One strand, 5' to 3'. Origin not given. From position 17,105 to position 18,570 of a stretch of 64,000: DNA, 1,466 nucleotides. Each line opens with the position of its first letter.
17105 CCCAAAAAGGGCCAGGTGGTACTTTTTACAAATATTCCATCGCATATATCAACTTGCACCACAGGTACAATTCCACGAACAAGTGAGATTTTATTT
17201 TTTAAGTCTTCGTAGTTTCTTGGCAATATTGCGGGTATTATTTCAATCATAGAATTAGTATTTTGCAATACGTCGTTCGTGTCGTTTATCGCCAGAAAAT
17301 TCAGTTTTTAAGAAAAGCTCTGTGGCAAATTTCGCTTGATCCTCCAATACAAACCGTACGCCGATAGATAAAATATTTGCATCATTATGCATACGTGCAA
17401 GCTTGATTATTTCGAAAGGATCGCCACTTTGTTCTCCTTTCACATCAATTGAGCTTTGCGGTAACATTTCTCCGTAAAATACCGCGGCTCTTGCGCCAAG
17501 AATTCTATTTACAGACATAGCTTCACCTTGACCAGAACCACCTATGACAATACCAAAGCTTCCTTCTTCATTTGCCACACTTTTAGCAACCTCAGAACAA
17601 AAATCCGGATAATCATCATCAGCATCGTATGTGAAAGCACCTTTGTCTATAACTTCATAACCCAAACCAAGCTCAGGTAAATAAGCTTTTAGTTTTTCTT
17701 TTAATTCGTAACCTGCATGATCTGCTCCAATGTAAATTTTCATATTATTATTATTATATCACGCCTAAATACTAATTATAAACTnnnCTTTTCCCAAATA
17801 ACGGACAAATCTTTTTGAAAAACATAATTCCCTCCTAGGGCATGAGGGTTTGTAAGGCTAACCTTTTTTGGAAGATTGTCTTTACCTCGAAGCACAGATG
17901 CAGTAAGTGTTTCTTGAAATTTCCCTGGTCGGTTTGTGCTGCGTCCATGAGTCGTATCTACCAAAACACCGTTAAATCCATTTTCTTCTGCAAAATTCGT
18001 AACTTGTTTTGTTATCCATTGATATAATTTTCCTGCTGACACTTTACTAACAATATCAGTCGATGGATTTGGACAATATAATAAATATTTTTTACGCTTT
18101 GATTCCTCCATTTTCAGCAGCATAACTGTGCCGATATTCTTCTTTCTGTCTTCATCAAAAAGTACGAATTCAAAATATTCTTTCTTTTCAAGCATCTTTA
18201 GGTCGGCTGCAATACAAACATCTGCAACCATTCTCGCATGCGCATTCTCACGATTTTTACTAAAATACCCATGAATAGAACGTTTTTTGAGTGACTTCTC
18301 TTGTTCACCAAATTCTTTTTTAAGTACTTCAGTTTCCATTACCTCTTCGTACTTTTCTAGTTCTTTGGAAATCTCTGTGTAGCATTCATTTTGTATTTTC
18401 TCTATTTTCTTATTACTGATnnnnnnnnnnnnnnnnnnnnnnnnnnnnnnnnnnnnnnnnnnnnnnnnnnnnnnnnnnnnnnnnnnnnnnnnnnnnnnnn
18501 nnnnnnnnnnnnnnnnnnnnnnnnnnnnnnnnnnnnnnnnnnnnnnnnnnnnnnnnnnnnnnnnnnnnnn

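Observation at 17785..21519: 1244-aa uncharacterised cytoplasmic protein embedded in the gap - rpiB - rpe - transketolase operon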

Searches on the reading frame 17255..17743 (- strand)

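Call 5: search_protein_families(library=pfam, proteins=[window:17255-17743:-], max_evalue=0.01)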
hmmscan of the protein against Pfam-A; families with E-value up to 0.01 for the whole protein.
window:17255-17743:- (162 aa): 1 family
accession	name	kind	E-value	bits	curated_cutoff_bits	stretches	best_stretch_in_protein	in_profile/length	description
PF02502.23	LacAB_rpiB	-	2e-38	131.9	24.7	2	3-90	1-85/138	Ribose/Galactose Isomerase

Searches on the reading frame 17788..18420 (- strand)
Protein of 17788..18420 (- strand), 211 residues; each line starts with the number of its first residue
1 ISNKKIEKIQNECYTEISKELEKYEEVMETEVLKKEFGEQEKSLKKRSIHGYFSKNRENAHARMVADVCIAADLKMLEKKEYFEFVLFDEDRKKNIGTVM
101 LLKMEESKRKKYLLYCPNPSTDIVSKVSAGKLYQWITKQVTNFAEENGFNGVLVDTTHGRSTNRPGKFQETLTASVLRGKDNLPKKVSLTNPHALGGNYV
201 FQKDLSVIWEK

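Call 58: search_solved_structures(query=A6, max_evalue=10, show_alignments=3)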
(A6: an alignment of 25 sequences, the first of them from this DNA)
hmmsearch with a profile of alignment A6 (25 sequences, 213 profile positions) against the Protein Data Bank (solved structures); distinct sequences matched with E-value up to 10: 1.
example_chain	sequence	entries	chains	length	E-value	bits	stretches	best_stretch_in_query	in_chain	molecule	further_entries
12nx_A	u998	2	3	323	1.4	11.9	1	75-136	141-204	Glycoside hydrolase family 26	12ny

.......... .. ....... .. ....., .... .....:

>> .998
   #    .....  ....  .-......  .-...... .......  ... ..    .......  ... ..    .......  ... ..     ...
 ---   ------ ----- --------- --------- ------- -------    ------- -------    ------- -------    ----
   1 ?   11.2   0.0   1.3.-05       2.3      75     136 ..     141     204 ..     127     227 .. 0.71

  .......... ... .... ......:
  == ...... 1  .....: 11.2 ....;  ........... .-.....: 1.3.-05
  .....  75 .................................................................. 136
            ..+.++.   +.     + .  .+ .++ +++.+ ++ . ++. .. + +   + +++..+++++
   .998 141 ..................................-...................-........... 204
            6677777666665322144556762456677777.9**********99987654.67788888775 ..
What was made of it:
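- On GNAT superfamily (sequence families, e.g. Pfam Acetyltransf_1 clan): The profile search of PDB sequences found no GNAT (call 58).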

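Call 59: search_protein_families(library=pfam, alignment_id=A6, max_evalue=10)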
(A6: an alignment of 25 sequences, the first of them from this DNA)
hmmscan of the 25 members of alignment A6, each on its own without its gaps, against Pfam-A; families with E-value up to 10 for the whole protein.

A. member 1, seq(211 aa): 3 families
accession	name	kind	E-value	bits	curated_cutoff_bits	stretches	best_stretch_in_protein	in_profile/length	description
PF18290.7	Nudix_hydro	-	0.13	12.7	26.5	1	145-180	4-37/80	Nudix hydrolase domain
PF15478.11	LKAAEAR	-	0.21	12.2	27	1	94-131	5-41/137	Family of unknown function with LKAAEAR motif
PF22230.1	Csx1_CARF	-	0.71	10.6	24.7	1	108-159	78-127/163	CRISPR system endoribonuclease Csx1, CARF domain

B. families by the number of members that match (of 25 scanned): 22 families
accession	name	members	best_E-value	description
PF23571.1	GH3_M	4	0.057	GH3 family central domain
PF22658.2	YycE-like_N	3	0.037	YycE-like N-terminal domain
PF17787.7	PH_14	2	0.0092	PH domain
PF07611.17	DUF1574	2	0.011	Protein of unknown function (DUF1574)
PF22230.1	Csx1_CARF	2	0.074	CRISPR system endoribonuclease Csx1, CARF domain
PF13949.11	ALIX_LYPXL_bnd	1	0.016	ALIX V-shaped domain binding to HIV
PF00215.30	OMPdecase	1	0.038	Orotidine 5'-phosphate decarboxylase / HUMPS family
PF13256.11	DUF4047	1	0.039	Domain of unknown function (DUF4047)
PF04363.17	DUF496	1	0.045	Protein of unknown function (DUF496)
PF23942.1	DUF7277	1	0.055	Domain of unknown function (DUF7277)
PF25100.1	DUF7809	1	0.062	Domain of unknown function (DUF7809)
PF20577.3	Phage_ORF5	1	0.065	Phage ORF5 protein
PF03938.19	OmpH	1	0.087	Outer membrane protein (OmpH-like)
PF18041.7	MapZ_EC1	1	0.093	MapZ extracellular domain 1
PF07206.16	Baculo_LEF-10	1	0.1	Baculovirus late expression factor 10 (LEF-10)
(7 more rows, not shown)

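Call 62: find_related_loci(query=A6, collection=viral_contigs, flank=8000)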
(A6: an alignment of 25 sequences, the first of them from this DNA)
Query A6 (211 aa) in viral_contigs; peptide patterns used: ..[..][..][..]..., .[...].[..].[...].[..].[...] (x = any residue, [..] = any of these).
116 stretches matched a pattern, but none encodes a relative of the query by tblastn (E <= 1e-3).

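Call 63: find_related_loci(query=A6, collection=metagenome_contigs, flank=8000)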
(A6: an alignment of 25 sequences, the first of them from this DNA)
Query A6 (211 aa) in metagenome_contigs; peptide patterns used: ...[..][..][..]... (x = any residue, [..] = any of these).
32 stretches matched a pattern; 26 encode a relative of the query (tblastn E <= 1e-3); 26 distinct loci.
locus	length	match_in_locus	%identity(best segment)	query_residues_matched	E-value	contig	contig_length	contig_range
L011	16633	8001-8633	55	1-211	2e-77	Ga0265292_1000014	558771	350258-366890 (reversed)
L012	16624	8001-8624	53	1-211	1e-72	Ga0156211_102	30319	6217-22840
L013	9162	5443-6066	53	1-211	1e-72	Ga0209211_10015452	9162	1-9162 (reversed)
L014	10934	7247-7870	53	1-211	1e-72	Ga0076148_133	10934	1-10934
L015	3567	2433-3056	51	1-211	3e-67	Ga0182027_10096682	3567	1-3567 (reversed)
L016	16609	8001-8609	56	6-211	2e-65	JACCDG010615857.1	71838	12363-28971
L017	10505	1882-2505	55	1-211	3e-71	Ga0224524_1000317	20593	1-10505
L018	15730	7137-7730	44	4-211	1e-51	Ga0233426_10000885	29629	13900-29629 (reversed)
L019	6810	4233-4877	42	4-211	1e-46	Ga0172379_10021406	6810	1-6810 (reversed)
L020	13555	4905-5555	39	3-211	4e-44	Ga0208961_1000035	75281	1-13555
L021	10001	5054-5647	41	4-211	9e-43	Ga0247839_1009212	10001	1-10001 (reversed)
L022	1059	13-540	44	39-211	1e-44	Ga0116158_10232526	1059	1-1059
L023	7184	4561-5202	40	5-210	5e-42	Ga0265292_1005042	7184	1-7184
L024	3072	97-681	44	17-211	2e-40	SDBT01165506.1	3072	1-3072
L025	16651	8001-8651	37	3-211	4e-38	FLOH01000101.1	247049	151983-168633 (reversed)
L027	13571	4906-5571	35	2-211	3e-37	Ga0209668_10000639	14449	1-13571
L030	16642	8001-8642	39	4-211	5e-34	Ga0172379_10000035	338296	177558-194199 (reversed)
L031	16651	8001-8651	37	3-211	1e-33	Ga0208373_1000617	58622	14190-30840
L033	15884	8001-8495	40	51-211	2e-32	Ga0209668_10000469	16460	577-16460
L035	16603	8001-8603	49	6-211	6e-60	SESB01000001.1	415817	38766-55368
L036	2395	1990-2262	46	39-129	8e-22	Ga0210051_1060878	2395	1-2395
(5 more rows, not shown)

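Call 66: predict_structure(alignment_id=A7)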
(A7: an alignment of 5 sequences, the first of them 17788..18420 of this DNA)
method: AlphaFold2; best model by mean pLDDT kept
length: 211 residues; sequences in the alignment: 5
mean_pLDDT: 64.4   pTM: 0.64
mean pLDDT of the five models: 64.4, 63.1, 45.8, 42.6, 42.2
residues with pLDDT >= 90: 26; 70-90: 64; 50-70: 55; < 50: 66
segments of 3 or more residues with pLDDT < 50: 1-14, 16-45, 57-74, 161-164
pLDDT, mean of each block of 10 residues (from residue 1): 39 45 39 37 51 57 37 48 72 69 79 76 57 82 90 79 59 87 90 67 90 90
secondary structure, 60 per line:
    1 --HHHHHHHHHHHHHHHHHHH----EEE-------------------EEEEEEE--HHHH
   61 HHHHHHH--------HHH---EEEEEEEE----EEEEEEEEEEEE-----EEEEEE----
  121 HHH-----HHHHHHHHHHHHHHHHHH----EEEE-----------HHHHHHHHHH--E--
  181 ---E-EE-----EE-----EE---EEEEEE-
elements in order: H3-21 E26-28 E48-54 H57-67 E82-89 E94-105 E111-116 H129-146 E151-154 H166-175 E205-210
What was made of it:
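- On GNAT superfamily (fold level): E205-210 (call 66).
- Its element order is b-a-a-b-b-b-a-b-a-b...b (call 66). The stretch with the highly conserved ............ motif has pLDDT <50 (call 66).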

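Call 68: fold_search(model_id=the predicted structure, library=pdb)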
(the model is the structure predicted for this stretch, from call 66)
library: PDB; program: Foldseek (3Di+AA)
matches with E <= 10: 660; with E <= 0.001: 1
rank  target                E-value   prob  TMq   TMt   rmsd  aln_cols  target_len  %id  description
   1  4ua3_B                8.7e-04  1.00  0.41  0.44   8.4       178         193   12  Crystal structure of selenomethionine labeled SpNatD (released 2015-01-28)
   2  5f46_B                1.3e-03  1.00  0.41  0.54   4.6       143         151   15  Crystal structure of an aminoglycoside acetyltransferase meta-AAC0020 from an uncultured soil metagenomic sample, apoe (released 2015-12-16)
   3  1bob                  1.4e-03  1.00  0.38  0.28   6.1       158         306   14  HISTONE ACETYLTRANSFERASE HAT1 FROM SACCHAROMYCES CEREVISIAE IN COMPLEX WITH ACETYL COENZYME A (released 1999-04-20)
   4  4ua3_A                1.7e-03  1.00  0.41  0.45   8.5       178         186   10  Crystal structure of selenomethionine labeled SpNatD (released 2015-01-28)
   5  5u08_D                1.9e-03  1.00  0.42  0.56   4.4       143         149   15  Crystal structure of an aminoglycoside acetyltransferase meta-AAC0020 from an uncultured soil metagenomic sample in co (released 2017-02-08)
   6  7xay_A                2.0e-03  1.00  0.43  0.32   6.3       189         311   13  Crystal structure of Hat1-Hat2-Asf1-H3-H4 (released 2022-05-18)
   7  4psw_A                2.2e-03  1.00  0.40  0.28   6.2       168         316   15  Crystal structure of histone acetyltransferase complex (released 2014-07-09)
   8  9obo_A                2.4e-03  1.00  0.34  0.11   6.4       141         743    9  Crystal structure of Mycobacterium tuberculosis isocitrate lyase 2 fixed in the apo form with disulfide bonds (released 2026-03-18)
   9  7ak9_A                2.8e-03  0.99  0.36  0.44   6.9       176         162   11  Structure of Salmonella TacT3 toxin bound to TacA3 antitoxin C-terminal peptide (released 2021-08-18)
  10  4psx_A                3.4e-03  1.00  0.40  0.28   6.2       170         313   16  Crystal structure of histone acetyltransferase complex (released 2014-07-09)
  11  6edw_D                3.4e-03  1.00  0.32  0.11   6.3       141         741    9  Crystal structure of Mycobacterium tuberculosis ICL2 in the apo form (released 2019-08-14)
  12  5f46_A                3.8e-03  1.00  0.42  0.56   4.3       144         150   14  Crystal structure of an aminoglycoside acetyltransferase meta-AAC0020 from an uncultured soil metagenomic sample, apoe (released 2015-12-16)
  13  9obo_B                3.8e-03  0.99  0.33  0.11   7.4       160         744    9  Crystal structure of Mycobacterium tuberculosis isocitrate lyase 2 fixed in the apo form with disulfide bonds (released 2026-03-18)
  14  5u08_B                4.0e-03  1.00  0.42  0.56   4.5       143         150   15  Crystal structure of an aminoglycoside acetyltransferase meta-AAC0020 from an uncultured soil metagenomic sample in co (released 2017-02-08)
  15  7kd7_D                4.0e-03  1.00  0.46  0.48   6.5       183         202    8  Crystal structure of human NatD (NAA40) bound to a bisubstrate analogue (released 2021-06-16)
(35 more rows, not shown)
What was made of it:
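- On GNAT superfamily (fold level): However, the best E-value is 8.7e-4, TM normalised to the query is 0.29-0.46, TM normalised to the target is up to 0.62, and rmsd is 4-8 A (call 68).
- Closest known: GNAT-fold toxins TacT / AtaT / KacT. Same: They appear among the fold hits (call 68).
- Reported probability is 0.94-1.00 and TM (target-normalised) reaches 0.62 (call 68). Foldseek E-values are marginal (about 1e-3 to 1e-2), and TM normalised to the query is ~0.4 (call 68). TacT and AtaT toxins are among the fold hits (call 68). The ICL2 GNAT-like domain is among the best fold hits (call 68, ranks 8, 11, 13 and others).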

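Call 88: search_protein_families(library=pfam, proteins=[L011:4469-5284:+, L011:8667-9908:+, L019:323-805:+, L019:4886-6382:+, L020:1349-1963:-, L020:5572-6501:-, L030:2246-4000:+, L030:8761-9570:+, L035:3756-4946:+, L035:8629-9267:+], max_evalue=0.001)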
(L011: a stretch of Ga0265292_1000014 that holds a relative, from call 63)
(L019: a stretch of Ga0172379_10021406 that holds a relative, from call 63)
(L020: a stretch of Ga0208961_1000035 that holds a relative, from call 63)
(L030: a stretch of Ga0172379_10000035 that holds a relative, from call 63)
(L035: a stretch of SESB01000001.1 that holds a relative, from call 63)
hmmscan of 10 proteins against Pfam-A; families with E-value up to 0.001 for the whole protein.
L011:4469-5284:+ (271 aa): 4 families
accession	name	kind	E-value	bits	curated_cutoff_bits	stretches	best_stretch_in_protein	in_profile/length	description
PF00005.33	ABC_tran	-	5e-33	115.1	25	1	27-203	3-136/137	ABC transporter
PF13304.12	AAA_21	-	1.6e-09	38.7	27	1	38-95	2-32/304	AAA domain, putative AbiEii toxin, Type IV TA system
PF02463.25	SMC_N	-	2.1e-06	27.7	40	0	167-247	128-211/220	RecF/RecN/SMC N terminal domain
PF13555.12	AAA_29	-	0.0008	19.5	27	0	30-52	17-39/61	P-loop containing region of AAA domain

L011:8667-9908:+ (413 aa): 2 families
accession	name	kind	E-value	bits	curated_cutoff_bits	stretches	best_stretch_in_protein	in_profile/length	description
PF12704.14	MacB_PCD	-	7.3e-39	134.6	27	1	21-247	1-206/207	MacB-like periplasmic core domain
PF02687.27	FtsX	-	6.5e-21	75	25.5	1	288-406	2-120/120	FtsX-like permease C-terminal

L019:323-805:+ (160 aa): 0 families

L019:4886-6382:+ (498 aa): 0 families

L020:1349-1963:- (204 aa): 0 families

L020:5572-6501:- (309 aa): 0 families

L030:2246-4000:+ (584 aa): 0 families

L030:8761-9570:+ (269 aa): 1 family
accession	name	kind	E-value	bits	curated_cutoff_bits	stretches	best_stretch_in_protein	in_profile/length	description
PF13529.12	Peptidase_C39_2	-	1.5e-09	39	24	1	88-228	3-142/143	Peptidase_C39 like family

L035:3756-4946:+ (396 aa): 0 families

L035:8629-9267:+ (212 aa): 2 families
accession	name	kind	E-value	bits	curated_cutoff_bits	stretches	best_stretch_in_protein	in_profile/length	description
PF06821.19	Ser_hydrolase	-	4e-08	33.8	22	1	60-191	34-161/172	Serine hydrolase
PF00561.26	Abhydrolase_1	-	4.3e-06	27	25.8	1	85-122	70-104/245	alpha/beta hydrolase fold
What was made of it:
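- Other members sit inside unrelated gene pairs, such as an ABC ATPase and its permease in L011 (call 88).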

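Call 89: search_protein_families(library=pfam, proteins=[L023:5175-6557:-, L025:8617-9333:+, L027:701-1819:-, L027:5603-6424:-, L031:1855-4101:+, L031:9314-10714:+, L033:4172-4600:-, L033:8548-9405:-, L024:1035-1928:-, L036:1-1221:+], max_evalue=0.001)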
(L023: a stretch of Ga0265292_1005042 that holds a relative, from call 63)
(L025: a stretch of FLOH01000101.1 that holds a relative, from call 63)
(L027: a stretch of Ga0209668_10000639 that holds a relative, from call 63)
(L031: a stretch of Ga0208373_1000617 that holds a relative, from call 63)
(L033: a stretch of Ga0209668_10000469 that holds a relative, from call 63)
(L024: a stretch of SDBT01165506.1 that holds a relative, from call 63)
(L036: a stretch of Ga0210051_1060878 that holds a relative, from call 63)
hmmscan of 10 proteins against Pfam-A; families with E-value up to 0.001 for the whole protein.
L023:5175-6557:- (460 aa): 13 families
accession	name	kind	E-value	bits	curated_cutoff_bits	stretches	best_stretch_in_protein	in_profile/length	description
PF05958.17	tRNA_U5-meth_tr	-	2.9e-27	96.1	23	1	258-452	150-354/357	tRNA (Uracil-5-)-methyltransferase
PF13847.12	Methyltransf_31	-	4.2e-15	56.1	27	1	311-408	3-93/145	Methyltransferase domain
PF05175.20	MTS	-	2.3e-10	40.8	23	1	292-387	15-107/170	Methyltransferase small domain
PF13649.12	Methyltransf_25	-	1e-08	36.2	27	1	315-384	1-70/97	Methyltransferase domain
PF01938.26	TRAM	-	1.1e-08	35.2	21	1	4-59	3-61/61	TRAM domain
PF06325.19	PrmA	-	1.2e-07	31.9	22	1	291-383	142-231/296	Ribosomal protein L11 methyltransferase (PrmA)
PF02475.24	TRM5-TYW2_MTfase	-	1.9e-07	31.6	28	1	274-361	5-88/164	TRM5/TYW2 methyltransferase domain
PF03602.21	Cons_hypoth95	-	7.7e-07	29.4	24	1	312-389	42-124/182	Conserved hypothetical protein 95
PF09445.16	Methyltransf_15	-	9.6e-06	25.7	22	1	313-391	2-84/165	RNA cap guanine-N2 methyltransferase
PF01555.25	N6_N4_Mtase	-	1.5e-05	25.5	26.7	1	312-349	182-219/221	DNA methylase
PF01170.24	UPF0020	-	0.00022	21.4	22.3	0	306-387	23-130/197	RMKL-like, methyltransferase domain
PF08241.18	Methyltransf_11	-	0.00028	21.9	21.2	0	317-381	2-63/95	Methyltransferase domain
PF13679.12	Methyltransf_32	-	0.00083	19.8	27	0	306-383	19-106/143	Methyltransferase domain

L025:8617-9333:+ (238 aa): 0 families

L027:701-1819:- (372 aa): 2 families
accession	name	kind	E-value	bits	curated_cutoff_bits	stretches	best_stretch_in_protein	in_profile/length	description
PF01409.25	tRNA-synt_2d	-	6.4e-95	317.7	19.8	2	94-247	3-157/246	tRNA synthetases class II core domain (F)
PF02912.23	Phe_tRNA-synt_N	-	8.1e-19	67.8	22.3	1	20-88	1-69/69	Aminoacyl tRNA synthetase class II, N-terminal domain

L027:5603-6424:- (273 aa): 0 families

L031:1855-4101:+ (748 aa): 0 families

L031:9314-10714:+ (466 aa): 0 families

L033:4172-4600:- (142 aa): 1 family
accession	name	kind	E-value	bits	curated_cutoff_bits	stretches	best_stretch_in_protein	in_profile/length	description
PF01242.24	PTPS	-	3.3e-34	117.9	22.4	1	3-141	2-120/121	6-pyruvoyl tetrahydropterin synthase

L033:8548-9405:- (285 aa): 1 family
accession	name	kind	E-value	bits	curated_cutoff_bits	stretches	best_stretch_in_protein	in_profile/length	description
PF00809.28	Pterin_bind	-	7.6e-79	265.2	25.5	1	20-267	1-244/244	Pterin binding enzyme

L024:1035-1928:- (297 aa): 0 families

L036:1-1221:+ (406 aa): 1 family
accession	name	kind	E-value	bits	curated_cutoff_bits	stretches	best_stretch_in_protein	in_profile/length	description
PF11534.13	HTHP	-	0.00023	21.9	25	0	153-179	33-59/72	Hexameric tyrosine-coordinated heme protein (HTHP)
